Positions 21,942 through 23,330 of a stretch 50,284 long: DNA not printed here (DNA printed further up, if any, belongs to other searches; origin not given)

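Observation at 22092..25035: An Ftr-type formyltransferase, an atypical HAD-fold protein and a PfkB kinase are fused into the purF-purD operon where a GAR transformylase would be expected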

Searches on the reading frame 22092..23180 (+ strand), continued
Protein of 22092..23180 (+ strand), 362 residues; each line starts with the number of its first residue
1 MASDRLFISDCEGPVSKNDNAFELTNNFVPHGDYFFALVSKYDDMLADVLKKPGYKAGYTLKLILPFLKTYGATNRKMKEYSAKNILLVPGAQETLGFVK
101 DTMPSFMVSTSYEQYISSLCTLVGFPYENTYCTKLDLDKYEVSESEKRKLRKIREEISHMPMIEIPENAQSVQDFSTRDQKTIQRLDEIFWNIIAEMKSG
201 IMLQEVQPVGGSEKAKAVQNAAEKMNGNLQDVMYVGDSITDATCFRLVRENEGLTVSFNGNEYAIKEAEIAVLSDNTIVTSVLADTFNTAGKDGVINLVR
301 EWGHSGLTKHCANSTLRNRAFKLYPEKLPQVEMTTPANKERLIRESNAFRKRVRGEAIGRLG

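Call 55: search_solved_structures(query=A3, max_evalue=10, show_alignments=1)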
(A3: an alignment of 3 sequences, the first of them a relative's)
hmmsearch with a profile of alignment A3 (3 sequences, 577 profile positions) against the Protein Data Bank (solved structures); distinct sequences matched with E-value up to 10: 10.
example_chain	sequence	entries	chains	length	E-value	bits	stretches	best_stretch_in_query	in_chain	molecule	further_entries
2czg_A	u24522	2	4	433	1.5e-06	30.1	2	406-438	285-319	phosphoribosylglycinamide formyl transferase | 433aa long hypothetical phosphoribosylglycinamide formyl transferase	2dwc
1kj8_A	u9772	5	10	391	1.7e-06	29.8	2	408-440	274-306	phosphoribosylglycinamide formyltransferase 2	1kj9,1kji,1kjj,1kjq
1eyz_A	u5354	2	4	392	1.8e-06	29.8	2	408-440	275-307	PHOSPHORIBOSYLGLYCINAMIDE FORMYLTRANSFERASE 2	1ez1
3v4s_A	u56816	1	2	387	0.012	17.1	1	406-464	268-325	Phosphoribosylaminoimidazole carboxylase, ATPase subunit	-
3q2o_A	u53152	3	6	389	0.012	17.1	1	406-464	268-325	Phosphoribosylaminoimidazole carboxylase, ATPase subunit | N5-carboxyaminoimidazole ribonucleotide synthetase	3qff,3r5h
4dlk_A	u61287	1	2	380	0.013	17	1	406-464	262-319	Phosphoribosylaminoimidazole carboxylase, ATPase subunit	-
3orq_A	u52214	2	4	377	0.11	13.9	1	378-437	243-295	N5-Carboxyaminoimidazole ribonucleotide synthetase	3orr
3klj_A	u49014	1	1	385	0.27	12.7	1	37-67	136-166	NAD(FAD)-dependent dehydrogenase, NirB-family (N-terminal domain)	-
1q1r_A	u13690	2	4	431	0.52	11.7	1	24-73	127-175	Putidaredoxin reductase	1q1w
3lb8_A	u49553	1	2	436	0.53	11.7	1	24-73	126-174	Putidaredoxin reductase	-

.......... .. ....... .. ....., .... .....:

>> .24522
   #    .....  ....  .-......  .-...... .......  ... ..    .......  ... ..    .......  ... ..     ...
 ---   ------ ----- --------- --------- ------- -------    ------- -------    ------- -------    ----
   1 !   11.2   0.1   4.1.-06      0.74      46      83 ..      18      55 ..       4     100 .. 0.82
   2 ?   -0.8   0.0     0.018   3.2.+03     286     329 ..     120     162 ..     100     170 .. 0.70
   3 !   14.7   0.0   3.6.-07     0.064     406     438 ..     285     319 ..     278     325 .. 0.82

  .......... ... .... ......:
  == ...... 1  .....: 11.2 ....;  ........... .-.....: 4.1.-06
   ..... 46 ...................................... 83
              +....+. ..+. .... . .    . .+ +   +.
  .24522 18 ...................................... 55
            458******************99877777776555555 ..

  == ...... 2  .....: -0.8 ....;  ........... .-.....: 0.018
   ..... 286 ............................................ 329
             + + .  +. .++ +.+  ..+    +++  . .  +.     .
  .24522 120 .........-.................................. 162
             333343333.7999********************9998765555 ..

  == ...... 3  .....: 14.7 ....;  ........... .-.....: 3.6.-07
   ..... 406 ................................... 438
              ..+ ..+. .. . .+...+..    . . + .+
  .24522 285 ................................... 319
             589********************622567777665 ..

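Call 56: search_protein_families(library=ncbifam, proteins=[L086:9174-10001:+, L088:9171-9998:+, L087:749-2464:+, L089:416-730:+, L089:720-1172:+, L091:9555-9968:+], max_evalue=0.01)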
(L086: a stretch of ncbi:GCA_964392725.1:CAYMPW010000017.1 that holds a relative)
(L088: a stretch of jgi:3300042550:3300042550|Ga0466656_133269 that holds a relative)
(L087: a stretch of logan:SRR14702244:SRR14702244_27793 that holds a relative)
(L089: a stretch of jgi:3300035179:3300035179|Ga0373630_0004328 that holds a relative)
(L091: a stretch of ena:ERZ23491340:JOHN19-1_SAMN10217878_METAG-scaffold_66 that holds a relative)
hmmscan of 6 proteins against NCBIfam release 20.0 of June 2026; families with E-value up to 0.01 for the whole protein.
L086:9174-10001:+ (275 aa): 1 family
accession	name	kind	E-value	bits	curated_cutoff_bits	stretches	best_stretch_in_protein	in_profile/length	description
TIGR00639.1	PurN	equivalog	5e-12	45.7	150.1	1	14-183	9-157/192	phosphoribosylglycinamide formyltransferase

L088:9171-9998:+ (275 aa): 1 family
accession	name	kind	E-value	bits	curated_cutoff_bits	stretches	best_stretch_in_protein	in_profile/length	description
TIGR00639.1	PurN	equivalog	6.7e-11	42.1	150.1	1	64-175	48-149/192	phosphoribosylglycinamide formyltransferase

L087:749-2464:+ (571 aa): 9 families
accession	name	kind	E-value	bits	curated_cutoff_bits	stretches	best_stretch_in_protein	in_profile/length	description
NF006766.0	PRK09288.1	equivalog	5.9e-19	68.1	339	2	273-456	152-318/396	formate-dependent phosphoribosylglycinamide formyltransferase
TIGR01142.1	purT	equivalog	3.4e-15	55.8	502.15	1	274-456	140-305/380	phosphoribosylglycinamide formyltransferase 2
NF004675.0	PRK06019.1-1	equivalog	4.9e-11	42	375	1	272-456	144-307/375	5-(carboxyamino)imidazole ribonucleotide synthase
TIGR01161.1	purK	equivalog_domain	2.7e-09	36.8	318.4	1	282-451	147-294/362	5-(carboxyamino)imidazole ribonucleotide synthase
NF004679.0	PRK06019.1-5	equivalog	3.4e-09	36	326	1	283-452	149-297/376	5-(carboxyamino)imidazole ribonucleotide synthase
NF004676.0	PRK06019.1-2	equivalog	4.4e-08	32.5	387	1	272-452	145-304/363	5-(carboxyamino)imidazole ribonucleotide synthase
NF004677.0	PRK06019.1-3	equivalog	2.9e-05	23.1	441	1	282-453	156-306/389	5-(carboxyamino)imidazole ribonucleotide synthase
TIGR01380.1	glut_syn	equivalog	0.0034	16.4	299.05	0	258-322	141-202/312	glutathione synthase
NF003573.0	PRK05246.1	equivalog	0.0065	15.3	272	0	258-322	142-203/316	glutathione synthase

L089:416-730:+ (104 aa): 0 families

L089:720-1172:+ (150 aa): 2 families
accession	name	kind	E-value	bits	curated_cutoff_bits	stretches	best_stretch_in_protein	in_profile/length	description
NF047376.1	TAA_AbiEi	equivalog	0.002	17.9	150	1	7-78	22-92/172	type IV toxin-antitoxin system AbiEi family antitoxin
NF050184.1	VpaChn25_0724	subfamily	0.0088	16.2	65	0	39-93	7-58/88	VpaChn25_0724 family phage protein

L091:9555-9968:+ (137 aa): 0 families

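Call 57: find_encoding_contigs(protein=P0297, flank=10000, max_places=2)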
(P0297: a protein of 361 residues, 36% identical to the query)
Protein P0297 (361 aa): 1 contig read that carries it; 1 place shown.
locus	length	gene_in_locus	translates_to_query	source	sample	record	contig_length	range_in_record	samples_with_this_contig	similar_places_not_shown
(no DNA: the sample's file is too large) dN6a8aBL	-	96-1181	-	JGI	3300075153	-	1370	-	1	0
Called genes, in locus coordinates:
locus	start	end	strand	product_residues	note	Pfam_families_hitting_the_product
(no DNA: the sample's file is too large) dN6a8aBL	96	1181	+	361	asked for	-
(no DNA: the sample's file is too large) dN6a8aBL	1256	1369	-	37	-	?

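Call 63: list_cluster_members(proteins=[P0246, P0249, P0258, P0265, P0266, P0290, P0311, P0245, P0255, P0263])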
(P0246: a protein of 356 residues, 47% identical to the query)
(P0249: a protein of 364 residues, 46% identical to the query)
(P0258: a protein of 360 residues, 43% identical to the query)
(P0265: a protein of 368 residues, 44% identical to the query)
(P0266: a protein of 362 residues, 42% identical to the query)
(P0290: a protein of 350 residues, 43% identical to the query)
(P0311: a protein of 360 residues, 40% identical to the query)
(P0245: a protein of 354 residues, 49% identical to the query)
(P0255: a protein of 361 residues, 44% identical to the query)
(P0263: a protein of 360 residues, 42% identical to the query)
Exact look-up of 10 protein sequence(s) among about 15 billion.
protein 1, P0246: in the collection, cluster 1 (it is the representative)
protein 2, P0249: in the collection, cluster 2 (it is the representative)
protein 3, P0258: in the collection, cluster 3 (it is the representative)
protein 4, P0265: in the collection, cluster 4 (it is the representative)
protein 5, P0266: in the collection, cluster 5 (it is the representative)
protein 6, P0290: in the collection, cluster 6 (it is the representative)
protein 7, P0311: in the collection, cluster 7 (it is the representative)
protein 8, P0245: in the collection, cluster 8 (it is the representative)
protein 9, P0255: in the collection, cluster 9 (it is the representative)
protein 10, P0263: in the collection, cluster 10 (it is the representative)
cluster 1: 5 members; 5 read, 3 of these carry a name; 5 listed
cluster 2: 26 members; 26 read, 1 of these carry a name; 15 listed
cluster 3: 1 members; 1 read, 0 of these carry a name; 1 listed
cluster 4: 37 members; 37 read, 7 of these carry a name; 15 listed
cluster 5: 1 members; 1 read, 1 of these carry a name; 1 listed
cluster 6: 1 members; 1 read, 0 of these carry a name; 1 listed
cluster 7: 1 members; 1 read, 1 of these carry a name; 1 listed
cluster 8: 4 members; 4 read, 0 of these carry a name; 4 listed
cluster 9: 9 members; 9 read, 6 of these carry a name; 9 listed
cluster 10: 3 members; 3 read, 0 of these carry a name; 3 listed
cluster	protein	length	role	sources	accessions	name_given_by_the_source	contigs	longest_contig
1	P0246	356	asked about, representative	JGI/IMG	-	energy-converting hydrogenase A subunit R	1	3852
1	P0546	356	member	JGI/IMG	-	energy-converting hydrogenase A subunit R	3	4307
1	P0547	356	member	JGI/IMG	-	energy-converting hydrogenase A subunit R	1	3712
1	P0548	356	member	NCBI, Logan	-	-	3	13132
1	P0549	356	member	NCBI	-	-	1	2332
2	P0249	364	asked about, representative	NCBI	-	-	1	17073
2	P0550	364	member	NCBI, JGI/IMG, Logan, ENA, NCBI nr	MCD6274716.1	MAG: hypothetical protein J7J15_01670 [Candidatus Aenigmarchaeota archaeon] | hypothetical protein [Candidatus Aenigmarchaeota archaeon]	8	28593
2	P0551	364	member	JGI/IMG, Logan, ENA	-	-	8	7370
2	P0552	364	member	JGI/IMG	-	-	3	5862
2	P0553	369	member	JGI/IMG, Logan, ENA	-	-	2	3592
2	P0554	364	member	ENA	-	-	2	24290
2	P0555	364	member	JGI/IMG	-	-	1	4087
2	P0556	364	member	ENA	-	-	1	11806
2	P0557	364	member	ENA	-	-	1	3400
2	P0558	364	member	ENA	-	-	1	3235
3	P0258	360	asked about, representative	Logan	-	-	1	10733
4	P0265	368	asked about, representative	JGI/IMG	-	-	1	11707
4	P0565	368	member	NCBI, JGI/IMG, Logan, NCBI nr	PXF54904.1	MAG: hypothetical protein C4B57_04655 [Deltaproteobacteria bacterium]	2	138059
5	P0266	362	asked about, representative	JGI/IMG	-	energy-converting hydrogenase A subunit R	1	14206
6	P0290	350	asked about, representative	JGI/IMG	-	-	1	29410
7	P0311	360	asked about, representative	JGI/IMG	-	energy-converting hydrogenase A subunit R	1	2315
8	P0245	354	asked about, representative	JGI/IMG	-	-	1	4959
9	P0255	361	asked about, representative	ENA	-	-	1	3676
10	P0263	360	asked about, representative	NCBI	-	-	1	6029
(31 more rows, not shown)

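Call 64: find_encoding_contigs(protein=P0565, flank=8000, max_places=4)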
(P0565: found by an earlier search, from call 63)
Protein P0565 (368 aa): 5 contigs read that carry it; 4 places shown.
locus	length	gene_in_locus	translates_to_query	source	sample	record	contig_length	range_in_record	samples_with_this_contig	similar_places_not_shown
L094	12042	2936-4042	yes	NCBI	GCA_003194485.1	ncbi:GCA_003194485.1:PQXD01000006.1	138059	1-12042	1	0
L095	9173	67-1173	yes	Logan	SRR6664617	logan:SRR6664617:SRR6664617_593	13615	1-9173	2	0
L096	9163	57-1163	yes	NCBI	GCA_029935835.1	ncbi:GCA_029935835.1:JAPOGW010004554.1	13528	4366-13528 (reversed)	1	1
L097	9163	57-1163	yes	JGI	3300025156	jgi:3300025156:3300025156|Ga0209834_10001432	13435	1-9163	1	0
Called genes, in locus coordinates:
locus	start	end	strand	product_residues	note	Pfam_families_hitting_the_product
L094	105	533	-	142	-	PF00111:Fer2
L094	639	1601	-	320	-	PF02525:Flavodoxin_2, PF03358:FMN_red, PF01451:LMWPc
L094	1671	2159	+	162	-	-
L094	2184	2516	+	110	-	-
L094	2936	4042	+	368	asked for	PF00702:Hydrolase (faint), PF12710:HAD (faint)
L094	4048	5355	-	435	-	PF00919:UPF0004, PF04055:Radical_SAM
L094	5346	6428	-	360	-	PF03054:tRNA_Me_trans, PF20259:tRNA_Me_trans_M, PF20258:tRNA_Me_trans_C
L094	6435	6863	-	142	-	PF09383:NIL, PF13484:Fer4_16 (faint), PF12838:Fer4_7, PF13187:Fer4_9, PF13237:Fer4_10, PF14697:Fer4_21, PF00037:Fer4 (weak), PF12837:Fer4_6 (weak), +2 more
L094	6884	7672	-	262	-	PF04333:MlaA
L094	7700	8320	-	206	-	PF05494:MlaC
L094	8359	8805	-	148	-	PF02470:MlaD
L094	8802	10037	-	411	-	PF00005:ABC_tran, PF02463:SMC_N (faint), PF13304:AAA_21 (faint), PF00990:GGDEF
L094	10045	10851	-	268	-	PF02405:MlaE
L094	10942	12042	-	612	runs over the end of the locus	PF05524:PEP-utilisers_N, PF00391:PEP-utilizers, PF02896:PEP-utilizers_C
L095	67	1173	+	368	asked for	PF00702:Hydrolase (faint), PF12710:HAD (faint)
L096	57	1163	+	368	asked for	PF00702:Hydrolase (faint), PF12710:HAD (faint)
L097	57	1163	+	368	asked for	PF00702:Hydrolase (faint), PF12710:HAD (faint)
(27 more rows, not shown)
